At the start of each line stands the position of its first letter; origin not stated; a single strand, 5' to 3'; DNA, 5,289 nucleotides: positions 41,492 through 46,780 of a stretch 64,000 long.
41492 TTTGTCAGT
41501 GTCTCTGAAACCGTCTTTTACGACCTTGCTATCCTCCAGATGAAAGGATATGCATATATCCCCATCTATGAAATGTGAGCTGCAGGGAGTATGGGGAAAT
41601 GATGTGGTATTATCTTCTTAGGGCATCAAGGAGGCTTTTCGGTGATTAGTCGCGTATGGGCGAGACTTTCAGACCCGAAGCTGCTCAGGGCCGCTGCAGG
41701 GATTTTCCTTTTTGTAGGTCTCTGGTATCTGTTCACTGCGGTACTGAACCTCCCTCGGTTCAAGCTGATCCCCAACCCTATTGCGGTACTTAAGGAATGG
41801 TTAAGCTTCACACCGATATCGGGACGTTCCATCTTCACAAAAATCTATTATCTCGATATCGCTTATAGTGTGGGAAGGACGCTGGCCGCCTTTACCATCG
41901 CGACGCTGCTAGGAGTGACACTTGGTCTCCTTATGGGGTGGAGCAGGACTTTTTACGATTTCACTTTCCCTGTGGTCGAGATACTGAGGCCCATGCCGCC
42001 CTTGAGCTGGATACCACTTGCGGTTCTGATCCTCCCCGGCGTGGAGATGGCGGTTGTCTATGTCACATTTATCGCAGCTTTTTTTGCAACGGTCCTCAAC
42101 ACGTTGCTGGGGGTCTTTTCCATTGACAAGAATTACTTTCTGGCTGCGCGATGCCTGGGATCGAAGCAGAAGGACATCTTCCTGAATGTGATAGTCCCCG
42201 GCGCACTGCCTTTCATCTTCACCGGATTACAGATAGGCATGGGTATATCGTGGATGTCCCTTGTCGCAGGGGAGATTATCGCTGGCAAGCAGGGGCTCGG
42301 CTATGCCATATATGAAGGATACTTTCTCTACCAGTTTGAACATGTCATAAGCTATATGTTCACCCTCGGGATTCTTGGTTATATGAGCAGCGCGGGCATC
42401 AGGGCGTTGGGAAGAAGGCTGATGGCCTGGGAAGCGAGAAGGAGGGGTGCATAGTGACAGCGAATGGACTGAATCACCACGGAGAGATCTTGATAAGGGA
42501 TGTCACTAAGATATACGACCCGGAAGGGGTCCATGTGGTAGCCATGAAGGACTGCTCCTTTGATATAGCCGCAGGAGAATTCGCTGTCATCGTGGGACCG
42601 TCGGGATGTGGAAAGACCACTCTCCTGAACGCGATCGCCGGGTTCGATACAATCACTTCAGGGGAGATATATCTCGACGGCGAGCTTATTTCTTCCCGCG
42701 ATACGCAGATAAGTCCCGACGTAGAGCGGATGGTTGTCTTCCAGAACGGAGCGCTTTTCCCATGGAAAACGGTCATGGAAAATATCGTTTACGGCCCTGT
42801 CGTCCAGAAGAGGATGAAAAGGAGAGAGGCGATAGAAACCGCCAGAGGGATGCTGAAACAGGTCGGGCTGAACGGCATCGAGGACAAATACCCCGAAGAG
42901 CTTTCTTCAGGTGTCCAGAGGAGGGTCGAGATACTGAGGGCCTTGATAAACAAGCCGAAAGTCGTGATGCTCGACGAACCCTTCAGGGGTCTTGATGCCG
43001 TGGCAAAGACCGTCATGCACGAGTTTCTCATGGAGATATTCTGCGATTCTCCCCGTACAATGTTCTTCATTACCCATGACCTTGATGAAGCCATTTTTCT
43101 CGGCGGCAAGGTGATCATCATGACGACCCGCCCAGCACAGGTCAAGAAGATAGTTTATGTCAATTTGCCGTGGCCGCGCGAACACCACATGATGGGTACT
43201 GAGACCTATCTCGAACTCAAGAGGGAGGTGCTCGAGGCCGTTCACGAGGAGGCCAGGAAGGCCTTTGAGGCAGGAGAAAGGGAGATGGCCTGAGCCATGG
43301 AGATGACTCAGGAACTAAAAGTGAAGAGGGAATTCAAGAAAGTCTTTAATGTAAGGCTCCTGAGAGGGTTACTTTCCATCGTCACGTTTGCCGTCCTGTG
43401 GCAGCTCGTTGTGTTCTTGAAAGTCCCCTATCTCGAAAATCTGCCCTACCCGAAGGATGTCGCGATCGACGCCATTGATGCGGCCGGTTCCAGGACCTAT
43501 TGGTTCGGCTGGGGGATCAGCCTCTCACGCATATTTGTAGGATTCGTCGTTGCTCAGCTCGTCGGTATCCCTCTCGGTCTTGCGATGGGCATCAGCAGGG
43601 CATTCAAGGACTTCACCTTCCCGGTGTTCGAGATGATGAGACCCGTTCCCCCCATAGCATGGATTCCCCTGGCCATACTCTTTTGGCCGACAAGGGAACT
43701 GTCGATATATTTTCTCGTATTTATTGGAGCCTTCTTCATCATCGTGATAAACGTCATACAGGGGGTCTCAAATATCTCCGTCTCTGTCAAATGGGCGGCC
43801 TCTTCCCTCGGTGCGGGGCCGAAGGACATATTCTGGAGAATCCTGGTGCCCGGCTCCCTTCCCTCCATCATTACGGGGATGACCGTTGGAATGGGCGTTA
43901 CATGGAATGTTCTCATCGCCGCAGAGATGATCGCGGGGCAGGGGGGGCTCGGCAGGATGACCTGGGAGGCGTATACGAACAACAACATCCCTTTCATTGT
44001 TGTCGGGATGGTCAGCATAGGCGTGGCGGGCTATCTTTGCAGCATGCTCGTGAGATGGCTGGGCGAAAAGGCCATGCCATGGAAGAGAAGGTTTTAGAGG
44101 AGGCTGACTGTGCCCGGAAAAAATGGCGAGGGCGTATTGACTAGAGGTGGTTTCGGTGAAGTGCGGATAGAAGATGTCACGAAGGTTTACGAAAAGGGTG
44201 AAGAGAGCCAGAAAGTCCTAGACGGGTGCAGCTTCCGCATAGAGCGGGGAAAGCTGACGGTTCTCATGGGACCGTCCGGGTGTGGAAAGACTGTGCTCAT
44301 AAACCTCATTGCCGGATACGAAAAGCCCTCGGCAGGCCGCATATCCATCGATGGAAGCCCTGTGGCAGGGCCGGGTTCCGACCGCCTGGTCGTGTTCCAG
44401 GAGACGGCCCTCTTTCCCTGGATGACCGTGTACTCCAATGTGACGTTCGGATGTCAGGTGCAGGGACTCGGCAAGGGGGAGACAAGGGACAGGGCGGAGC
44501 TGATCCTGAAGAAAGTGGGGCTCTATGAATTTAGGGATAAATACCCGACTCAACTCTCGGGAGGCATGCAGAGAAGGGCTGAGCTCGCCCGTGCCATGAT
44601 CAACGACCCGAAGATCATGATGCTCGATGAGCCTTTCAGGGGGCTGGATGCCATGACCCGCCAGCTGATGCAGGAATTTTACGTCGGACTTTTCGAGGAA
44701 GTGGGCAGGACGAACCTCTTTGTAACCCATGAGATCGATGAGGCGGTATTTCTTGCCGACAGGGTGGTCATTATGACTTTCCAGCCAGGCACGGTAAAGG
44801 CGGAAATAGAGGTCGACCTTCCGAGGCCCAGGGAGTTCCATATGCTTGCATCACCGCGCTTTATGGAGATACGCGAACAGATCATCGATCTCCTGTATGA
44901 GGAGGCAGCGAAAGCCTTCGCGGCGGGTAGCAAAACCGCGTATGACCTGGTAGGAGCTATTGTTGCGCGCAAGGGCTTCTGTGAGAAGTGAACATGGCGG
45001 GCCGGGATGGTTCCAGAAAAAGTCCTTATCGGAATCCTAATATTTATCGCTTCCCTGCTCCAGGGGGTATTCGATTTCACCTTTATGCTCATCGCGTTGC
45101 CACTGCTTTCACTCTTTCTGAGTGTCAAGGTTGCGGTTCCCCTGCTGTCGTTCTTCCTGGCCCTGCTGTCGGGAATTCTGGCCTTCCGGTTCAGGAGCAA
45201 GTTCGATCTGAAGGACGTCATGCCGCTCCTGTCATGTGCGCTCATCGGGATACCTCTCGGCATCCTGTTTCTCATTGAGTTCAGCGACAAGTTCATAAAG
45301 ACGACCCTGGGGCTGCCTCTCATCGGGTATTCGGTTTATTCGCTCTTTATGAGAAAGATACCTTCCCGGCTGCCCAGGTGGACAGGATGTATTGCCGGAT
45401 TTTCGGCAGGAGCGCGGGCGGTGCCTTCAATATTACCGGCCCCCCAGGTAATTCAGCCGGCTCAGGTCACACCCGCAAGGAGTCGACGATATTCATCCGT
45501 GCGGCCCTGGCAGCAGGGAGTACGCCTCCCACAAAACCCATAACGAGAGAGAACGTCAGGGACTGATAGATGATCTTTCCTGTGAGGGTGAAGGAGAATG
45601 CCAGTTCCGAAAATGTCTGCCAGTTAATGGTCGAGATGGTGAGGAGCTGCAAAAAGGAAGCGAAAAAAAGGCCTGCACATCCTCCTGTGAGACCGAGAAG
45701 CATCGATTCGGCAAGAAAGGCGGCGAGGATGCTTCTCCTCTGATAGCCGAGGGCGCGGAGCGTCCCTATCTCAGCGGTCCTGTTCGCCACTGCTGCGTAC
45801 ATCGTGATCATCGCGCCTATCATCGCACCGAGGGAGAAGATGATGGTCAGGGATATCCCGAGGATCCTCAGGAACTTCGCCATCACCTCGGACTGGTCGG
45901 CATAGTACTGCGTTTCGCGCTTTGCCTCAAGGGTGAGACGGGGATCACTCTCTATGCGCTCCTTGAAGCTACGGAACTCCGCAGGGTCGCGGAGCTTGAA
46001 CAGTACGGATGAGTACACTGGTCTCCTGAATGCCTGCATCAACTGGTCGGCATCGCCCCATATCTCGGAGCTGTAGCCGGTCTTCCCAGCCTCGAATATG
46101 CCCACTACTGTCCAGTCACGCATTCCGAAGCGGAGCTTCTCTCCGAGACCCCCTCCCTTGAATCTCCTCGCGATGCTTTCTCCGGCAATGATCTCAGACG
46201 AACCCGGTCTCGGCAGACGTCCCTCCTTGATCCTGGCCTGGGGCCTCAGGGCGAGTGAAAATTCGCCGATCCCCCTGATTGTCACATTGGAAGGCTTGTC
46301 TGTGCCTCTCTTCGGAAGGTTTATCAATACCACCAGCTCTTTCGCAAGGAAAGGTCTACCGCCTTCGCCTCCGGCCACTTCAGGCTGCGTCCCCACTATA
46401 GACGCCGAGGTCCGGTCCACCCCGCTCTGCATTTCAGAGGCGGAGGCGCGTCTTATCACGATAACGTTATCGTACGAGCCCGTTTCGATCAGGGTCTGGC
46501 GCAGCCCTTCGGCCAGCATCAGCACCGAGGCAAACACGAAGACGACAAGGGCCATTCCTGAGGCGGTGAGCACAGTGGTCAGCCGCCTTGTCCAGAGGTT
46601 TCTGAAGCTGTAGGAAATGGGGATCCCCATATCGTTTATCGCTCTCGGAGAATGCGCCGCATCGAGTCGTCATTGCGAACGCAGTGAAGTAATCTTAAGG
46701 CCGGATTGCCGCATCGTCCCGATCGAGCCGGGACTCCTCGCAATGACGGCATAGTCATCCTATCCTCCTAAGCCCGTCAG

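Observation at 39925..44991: ABC importer with a Tat-signal binding protein, duplicated permease and ATPase genes, and an inserted DsrE-related gene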

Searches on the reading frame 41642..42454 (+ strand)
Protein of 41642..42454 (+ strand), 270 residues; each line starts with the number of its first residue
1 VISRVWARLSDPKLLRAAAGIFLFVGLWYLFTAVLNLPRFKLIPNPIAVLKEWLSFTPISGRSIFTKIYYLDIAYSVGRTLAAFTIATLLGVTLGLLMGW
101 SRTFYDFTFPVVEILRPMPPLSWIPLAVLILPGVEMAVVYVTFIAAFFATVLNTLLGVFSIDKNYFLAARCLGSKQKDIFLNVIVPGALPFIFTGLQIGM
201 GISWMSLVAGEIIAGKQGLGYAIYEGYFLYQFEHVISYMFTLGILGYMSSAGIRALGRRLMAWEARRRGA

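Call 3: search_protein_families(library=pfam, proteins=[window:41642-42454:+], max_evalue=0.01)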
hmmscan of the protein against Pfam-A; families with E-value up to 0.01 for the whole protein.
window:41642-42454:+ (270 aa): 1 family
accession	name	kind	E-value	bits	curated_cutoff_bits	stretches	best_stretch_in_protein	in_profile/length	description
PF00528.27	BPD_transp_1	-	2.4e-19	70.2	26.4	1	91-258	1-180/184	Binding-protein-dependent transport system inner membrane component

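Call 4: search_protein_families(library=ncbifam, proteins=[window:41642-42454:+], max_evalue=0.01)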
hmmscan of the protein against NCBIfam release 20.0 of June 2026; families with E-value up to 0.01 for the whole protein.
window:41642-42454:+ (270 aa): 20 families
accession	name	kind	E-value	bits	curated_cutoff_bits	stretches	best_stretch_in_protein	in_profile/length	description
NF040733.1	ABC_perm_U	equivalog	1.9e-42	145.5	295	1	20-265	14-250/251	ABC transporter permease subunit SaoP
TIGR01183.1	ntrB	equivalog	2.6e-39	135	209.05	1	64-248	10-194/202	nitrate ABC transporter permease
NF007545.0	PRK10160.1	equivalog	3.4e-39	134.9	342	1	18-265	28-272/275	taurine ABC transporter permease TauC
NF008470.0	PRK11365.1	equivalog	8.1e-26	91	347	1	14-264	8-253/263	aliphatic sulfonate ABC transporter permease SsuC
TIGR03416.1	ABC_choXWV_perm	equivalog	6.3e-14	52.1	363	1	63-224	78-238/267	choline ABC transporter permease subunit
NF045473.1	Opp1C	equivalog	1.2e-07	31.5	350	1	60-199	55-195/267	nickel/cobalt ABC transporter permease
NF045474.1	Opp2C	equivalog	1.3e-07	31.5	300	1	59-202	26-170/236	nickel transporter permease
NF043080.1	MMSYN1_0166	equivalog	2.7e-07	29.8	370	1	57-195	87-225/307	oligopeptide ABC transporter permease OppC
NF047573.1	opine_perm_CntC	exception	5.1e-06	26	440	1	60-192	59-192/271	staphylopine uptake ABC transporter permease subunit CntC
NF011662.0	PRK15082.1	equivalog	1.1e-05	25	484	1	50-203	79-232/303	glutathione ABC transporter permease GsiD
NF008196.0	PRK10952.1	equivalog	1.2e-05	24.3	439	1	80-224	153-296/356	glycine betaine/L-proline ABC transporter permease ProW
NF045476.1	Opp4C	equivalog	1.4e-05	24.5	350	1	57-200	61-206/278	oligopeptide ABC transporter permease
NF045475.1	Opp3C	equivalog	3.4e-05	23.1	450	1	59-193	114-249/328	oligopeptide ABC transporter permease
TIGR02139.1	permease_CysT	equivalog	0.00018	21.2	246.1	1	133-200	134-197/265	sulfate ABC transporter permease subunit CysT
TIGR01581.1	Mo_ABC_porter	hypoth_equivalog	0.0003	20.3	210.3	1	137-197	105-165/225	ABC transporter permease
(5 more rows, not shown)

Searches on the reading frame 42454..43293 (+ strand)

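Call 3: search_protein_families(library=pfam, proteins=[window:42454-43293:+], max_evalue=0.01)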
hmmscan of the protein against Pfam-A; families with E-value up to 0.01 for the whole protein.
window:42454-43293:+ (279 aa): 13 families
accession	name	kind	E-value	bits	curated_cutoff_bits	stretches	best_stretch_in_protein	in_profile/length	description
PF00005.33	ABC_tran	-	1.4e-32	113.6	25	1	32-177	2-136/137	ABC transporter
PF13304.12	AAA_21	-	2.4e-07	31.6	27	1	43-64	1-22/304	AAA domain, putative AbiEii toxin, Type IV TA system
PF13476.12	AAA_23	-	0.00025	22.2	27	1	42-62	20-40/201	AAA domain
PF03193.22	RsgA_GTPase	-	0.00036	20.8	30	1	40-72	105-137/174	RsgA GTPase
PF13401.12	AAA_22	-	0.00058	20.6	27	1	42-97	6-33/130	AAA domain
PF00931.28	NB-ARC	-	0.00066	19.4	23.5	0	43-174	20-107/248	NB-ARC domain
PF00004.35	AAA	-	0.0012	19.8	21.2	0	45-63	2-20/131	ATPase family associated with various cellular activities (AAA)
PF13521.12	AAA_28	-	0.0013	19.4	27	1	45-68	3-27/164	AAA domain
PF13555.12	AAA_29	-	0.0023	18.1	27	1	36-62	17-43/61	P-loop containing region of AAA domain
PF01637.24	ATPase_2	-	0.0067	16.7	33.2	0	42-62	21-41/225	ATPase domain predominantly from Archaea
PF13191.12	AAA_16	-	0.0073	17.3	32.6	0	41-62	24-45/167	AAA ATPase domain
PF13173.12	AAA_14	-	0.0076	16.7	27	0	43-80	4-41/129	AAA domain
PF13481.12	AAA_25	-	0.0095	16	27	0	38-59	30-51/195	AAA domain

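Call 4: search_protein_families(library=ncbifam, proteins=[window:42454-43293:+], max_evalue=0.01)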
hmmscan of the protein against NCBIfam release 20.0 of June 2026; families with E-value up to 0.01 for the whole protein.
window:42454-43293:+ (279 aa): 190 families (the best 25 are shown)
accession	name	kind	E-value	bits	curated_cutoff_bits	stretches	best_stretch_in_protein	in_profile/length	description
NF040729.1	ABC_ATP_SaoA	equivalog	2.4e-58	197.5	360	1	12-262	2-242/248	ABC transporter ATP-binding protein SaoA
TIGR01184.1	ntrCD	subfamily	4.6e-58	196.5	291.8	1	31-261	1-228/230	nitrate ABC transporter ATP-binding protein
NF008421.0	PRK11248.1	equivalog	3.2e-56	190.7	357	1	29-237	15-216/255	taurine ABC transporter ATP-binding subunit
TIGR01186.1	proV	subfamily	1.6e-51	175.5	326.6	1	29-224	7-204/363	betaine/proline/choline family ABC transporter ATP-binding protein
TIGR03265.1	PhnT2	equivalog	1e-50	172.9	457.7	1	13-225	6-210/353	putative 2-aminoethylphosphonate ABC transporter ATP-binding protein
NF043075.1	MMSYN1_0197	equivalog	8.4e-49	166.3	550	1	13-225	4-208/341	spermidine/putrescine ABC transporter ATP-binding protein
NF040933.2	ABC_arch_GlcV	equivalog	4.7e-48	163.9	450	1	11-229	2-222/357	glucose ABC transporter ATP-binding protein GlcV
NF006987.0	PRK09452.1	equivalog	1.3e-47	162.3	482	1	12-225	18-223/378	spermidine/putrescine ABC transporter ATP-binding protein PotA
NF008653.0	PRK11650.1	subfamily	7.7e-45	153.5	432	1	11-225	3-210/357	sn-glycerol-3-phosphate ABC transporter ATP-binding protein UgpC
NF008513.0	PRK11432.1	equivalog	5.3e-43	147.3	496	1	14-224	9-211/351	ferric ABC transporter ATP-binding protein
TIGR00968.1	3a0106s01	subfamily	5.2e-42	144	342.75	1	12-225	1-206/237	sulfate ABC transporter ATP-binding protein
NF008420.0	PRK11247.1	equivalog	6.1e-42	143.6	395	1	5-270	6-249/257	aliphatic sulfonates ABC transporter ATP-binding protein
TIGR03415.1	ABC_choXWV_ATP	equivalog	2e-41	142.2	483.75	1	24-224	34-239/382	choline ABC transporter ATP-binding protein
NF040840.2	tungstate_WtpC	equivalog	5.1e-41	141.1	440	1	30-225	15-206/347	tungstate ABC transporter ATP-binding protein WtpC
NF008233.0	PRK11000.1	equivalog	7e-41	140.3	568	1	12-233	4-218/369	maltose/maltodextrin ABC transporter ATP-binding protein MalK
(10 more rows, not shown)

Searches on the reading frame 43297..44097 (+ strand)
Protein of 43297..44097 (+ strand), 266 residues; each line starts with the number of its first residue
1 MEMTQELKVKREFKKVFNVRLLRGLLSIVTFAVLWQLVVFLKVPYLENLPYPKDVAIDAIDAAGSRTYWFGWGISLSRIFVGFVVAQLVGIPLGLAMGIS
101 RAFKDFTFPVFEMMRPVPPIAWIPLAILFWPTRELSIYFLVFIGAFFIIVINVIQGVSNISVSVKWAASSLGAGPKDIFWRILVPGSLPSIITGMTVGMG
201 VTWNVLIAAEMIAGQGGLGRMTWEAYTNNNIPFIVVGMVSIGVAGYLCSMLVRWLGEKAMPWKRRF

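Call 3: search_protein_families(library=pfam, proteins=[window:43297-44097:+], max_evalue=0.01)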
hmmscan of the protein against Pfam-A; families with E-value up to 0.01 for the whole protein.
window:43297-44097:+ (266 aa): 1 family
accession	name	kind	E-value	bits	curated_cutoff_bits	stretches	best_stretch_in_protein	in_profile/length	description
PF00528.27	BPD_transp_1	-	3e-24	86.2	26.4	1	90-255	1-174/184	Binding-protein-dependent transport system inner membrane component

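Call 4: search_protein_families(library=ncbifam, proteins=[window:43297-44097:+], max_evalue=0.01)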
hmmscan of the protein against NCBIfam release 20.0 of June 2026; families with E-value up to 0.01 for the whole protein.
window:43297-44097:+ (266 aa): 17 families
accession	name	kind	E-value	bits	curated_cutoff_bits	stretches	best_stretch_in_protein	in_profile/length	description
NF040733.1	ABC_perm_U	equivalog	7.1e-41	140.3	295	1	22-263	9-249/251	ABC transporter permease subunit SaoP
NF007545.0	PRK10160.1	equivalog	2.9e-38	131.9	342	1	13-263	18-271/275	taurine ABC transporter permease TauC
TIGR01183.1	ntrB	equivalog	7.5e-37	127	209.05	1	73-255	20-202/202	nitrate ABC transporter permease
NF008470.0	PRK11365.1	equivalog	2.7e-27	95.8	347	1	25-263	16-253/263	aliphatic sulfonate ABC transporter permease SsuC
TIGR03416.1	ABC_choXWV_perm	equivalog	8.7e-12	45.1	363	1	62-231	78-246/267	choline ABC transporter permease subunit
NF008196.0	PRK10952.1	equivalog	1.5e-10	40.4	439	1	64-257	138-330/356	glycine betaine/L-proline ABC transporter permease ProW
TIGR02139.1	permease_CysT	equivalog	1.8e-06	27.8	246.1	1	140-199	139-197/265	sulfate ABC transporter permease subunit CysT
NF007889.0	PRK10592.1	equivalog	4.9e-05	23.1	476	1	139-217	147-223/281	putrescine ABC transporter permease PotI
TIGR00969.1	3a0106s02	subfamily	7.4e-05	22.3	240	1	141-200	151-209/272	sulfate ABC transporter permease subunit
NF006939.0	PRK09421.1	equivalog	0.0001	21.8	262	1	143-199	102-158/230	molybdate ABC transporter permease subunit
TIGR01581.1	Mo_ABC_porter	hypoth_equivalog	0.00012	21.7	210.3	1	145-197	114-166/225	ABC transporter permease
TIGR00974.1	3a0107s02c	equivalog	0.00014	21.1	193.45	1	83-200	63-195/272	phosphate ABC transporter permease PstA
TIGR03255.1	PhnV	equivalog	0.00038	20.2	358.7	1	140-212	149-219/270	2-aminoethylphosphonate ABC transport system, membrane component PhnV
NF007044.0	PRK09497.1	equivalog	0.0014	18.1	348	1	124-214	143-230/285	spermidine/putrescine ABC transporter permease PotB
NF043074.1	MMSYN1_0196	equivalog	0.0019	17.5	350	1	149-209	153-213/277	spermidine/putrescine ABC transporter permease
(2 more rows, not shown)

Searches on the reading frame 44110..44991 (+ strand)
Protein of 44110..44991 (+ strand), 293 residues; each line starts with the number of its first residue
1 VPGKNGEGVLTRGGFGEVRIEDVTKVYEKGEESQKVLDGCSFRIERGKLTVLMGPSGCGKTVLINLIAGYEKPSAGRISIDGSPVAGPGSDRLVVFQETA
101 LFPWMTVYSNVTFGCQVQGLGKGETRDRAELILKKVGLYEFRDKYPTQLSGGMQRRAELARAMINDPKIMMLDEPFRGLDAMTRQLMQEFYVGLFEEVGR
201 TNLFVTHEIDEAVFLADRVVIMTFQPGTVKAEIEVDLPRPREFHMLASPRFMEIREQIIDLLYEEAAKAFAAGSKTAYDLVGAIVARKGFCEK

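Call 3: search_protein_families(library=pfam, proteins=[window:44110-44991:+], max_evalue=0.01)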
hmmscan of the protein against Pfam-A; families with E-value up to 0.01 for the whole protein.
window:44110-44991:+ (293 aa): 5 families
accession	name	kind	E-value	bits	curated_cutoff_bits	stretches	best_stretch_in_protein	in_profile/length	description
PF00005.33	ABC_tran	-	6.5e-34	117.9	25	1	37-176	1-136/137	ABC transporter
PF03193.22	RsgA_GTPase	-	0.0002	21.7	30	1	34-79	94-138/174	RsgA GTPase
PF13304.12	AAA_21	-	0.00054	20.6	27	0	49-69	1-27/304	AAA domain, putative AbiEii toxin, Type IV TA system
PF00004.35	AAA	-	0.004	18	21.2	0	51-72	2-23/131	ATPase family associated with various cellular activities (AAA)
PF13401.12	AAA_22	-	0.0066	17.2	27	0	46-117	4-60/130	AAA domain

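Call 4: search_protein_families(library=ncbifam, proteins=[window:44110-44991:+], max_evalue=0.01)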
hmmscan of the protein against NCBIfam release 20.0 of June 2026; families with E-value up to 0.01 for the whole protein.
window:44110-44991:+ (293 aa): 189 families (the best 25 are shown)
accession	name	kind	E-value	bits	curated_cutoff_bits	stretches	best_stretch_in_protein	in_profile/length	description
NF008421.0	PRK11248.1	equivalog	2.6e-68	230.3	357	1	32-265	12-250/255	taurine ABC transporter ATP-binding subunit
NF040729.1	ABC_ATP_SaoA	equivalog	7.7e-66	222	360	1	18-262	2-243/248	ABC transporter ATP-binding protein SaoA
TIGR01184.1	ntrCD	subfamily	9.2e-64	215.2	291.8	1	37-262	1-230/230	nitrate ABC transporter ATP-binding protein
TIGR03265.1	PhnT2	equivalog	1.5e-55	188.8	457.7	1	19-223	6-209/353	putative 2-aminoethylphosphonate ABC transporter ATP-binding protein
TIGR01186.1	proV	subfamily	3.1e-55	187.7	326.6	1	35-223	7-204/363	betaine/proline/choline family ABC transporter ATP-binding protein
NF006987.0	PRK09452.1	equivalog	4.9e-54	183.4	482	1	18-223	18-222/378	spermidine/putrescine ABC transporter ATP-binding protein PotA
TIGR00968.1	3a0106s01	subfamily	1.7e-51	175.1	342.75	1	19-223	2-205/237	sulfate ABC transporter ATP-binding protein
NF008420.0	PRK11247.1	equivalog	3.7e-51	173.8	395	1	19-265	14-245/257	aliphatic sulfonates ABC transporter ATP-binding protein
NF008513.0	PRK11432.1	equivalog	1.8e-50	171.8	496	1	21-223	10-211/351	ferric ABC transporter ATP-binding protein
TIGR01187.1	potA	subfamily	2.7e-50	171.3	355.6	1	52-223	1-175/325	polyamine ABC transporter ATP-binding protein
NF043075.1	MMSYN1_0197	equivalog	1.3e-49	169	550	1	19-223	4-207/341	spermidine/putrescine ABC transporter ATP-binding protein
NF040933.2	ABC_arch_GlcV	equivalog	1.8e-49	168.5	450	1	17-223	2-216/357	glucose ABC transporter ATP-binding protein GlcV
NF008653.0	PRK11650.1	subfamily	1.8e-47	162.1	432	1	17-223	3-209/357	sn-glycerol-3-phosphate ABC transporter ATP-binding protein UgpC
NF008105.0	PRK10851.1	equivalog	4.3e-46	157.3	502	1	19-223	4-211/362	sulfate/thiosulfate ABC transporter ATP-binding protein CysA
TIGR03258.1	PhnT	equivalog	7e-46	156.9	499.15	1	14-223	5-214/359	2-aminoethylphosphonate ABC transport system ATP-binding subunit PhnT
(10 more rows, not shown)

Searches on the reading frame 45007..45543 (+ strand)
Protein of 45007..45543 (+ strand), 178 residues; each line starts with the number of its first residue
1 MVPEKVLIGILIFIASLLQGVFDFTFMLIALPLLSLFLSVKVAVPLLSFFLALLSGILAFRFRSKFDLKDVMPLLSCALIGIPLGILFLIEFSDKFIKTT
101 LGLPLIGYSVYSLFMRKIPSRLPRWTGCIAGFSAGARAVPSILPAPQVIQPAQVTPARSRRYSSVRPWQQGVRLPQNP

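Call 3: search_protein_families(library=pfam, proteins=[window:45007-45543:+], max_evalue=0.01)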
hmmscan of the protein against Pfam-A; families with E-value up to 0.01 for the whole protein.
window:45007-45543:+ (178 aa): 2 families
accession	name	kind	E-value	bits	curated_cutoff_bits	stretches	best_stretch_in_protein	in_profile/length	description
PF01925.25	TauE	-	2.6e-13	50.6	32.6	1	10-135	3-141/237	Sulfite exporter TauE/SafE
PF02355.23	SecD_SecF_C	-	0.0018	18.2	20.5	1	43-112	33-100/189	Protein export membrane protein SecD/SecF, C-terminal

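Call 4: search_protein_families(library=ncbifam, proteins=[window:45007-45543:+], max_evalue=0.01)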
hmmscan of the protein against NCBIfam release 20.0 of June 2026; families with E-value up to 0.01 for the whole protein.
window:45007-45543:+ (178 aa): 1 family
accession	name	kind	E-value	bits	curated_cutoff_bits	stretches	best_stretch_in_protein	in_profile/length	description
TIGR00966.2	transloc_SecF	equivalog_domain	0.0052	16.3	160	1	46-111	129-192/279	protein translocase subunit SecF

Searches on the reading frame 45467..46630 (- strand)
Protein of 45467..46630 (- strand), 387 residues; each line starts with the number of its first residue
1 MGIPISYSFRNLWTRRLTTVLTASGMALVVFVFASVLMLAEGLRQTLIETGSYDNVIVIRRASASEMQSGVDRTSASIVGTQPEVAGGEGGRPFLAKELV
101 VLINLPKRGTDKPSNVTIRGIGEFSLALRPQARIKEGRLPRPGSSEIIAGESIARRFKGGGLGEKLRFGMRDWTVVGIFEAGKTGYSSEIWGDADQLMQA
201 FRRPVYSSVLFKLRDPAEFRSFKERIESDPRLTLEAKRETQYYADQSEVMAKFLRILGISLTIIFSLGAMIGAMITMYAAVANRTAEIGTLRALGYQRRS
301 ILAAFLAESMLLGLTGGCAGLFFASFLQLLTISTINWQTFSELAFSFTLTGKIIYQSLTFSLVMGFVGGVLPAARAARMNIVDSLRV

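Call 10: search_protein_families(library=pfam, proteins=[window:45467-46630:-], max_evalue=0.0001)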
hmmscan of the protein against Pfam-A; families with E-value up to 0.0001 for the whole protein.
window:45467-46630:- (387 aa): 2 families
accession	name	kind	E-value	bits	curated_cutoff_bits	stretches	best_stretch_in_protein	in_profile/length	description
PF12704.14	MacB_PCD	-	9.5e-18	65.7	27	1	19-227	1-205/207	MacB-like periplasmic core domain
PF02687.27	FtsX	-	9.1e-16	58.4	25.5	1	260-381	2-120/120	FtsX-like permease C-terminal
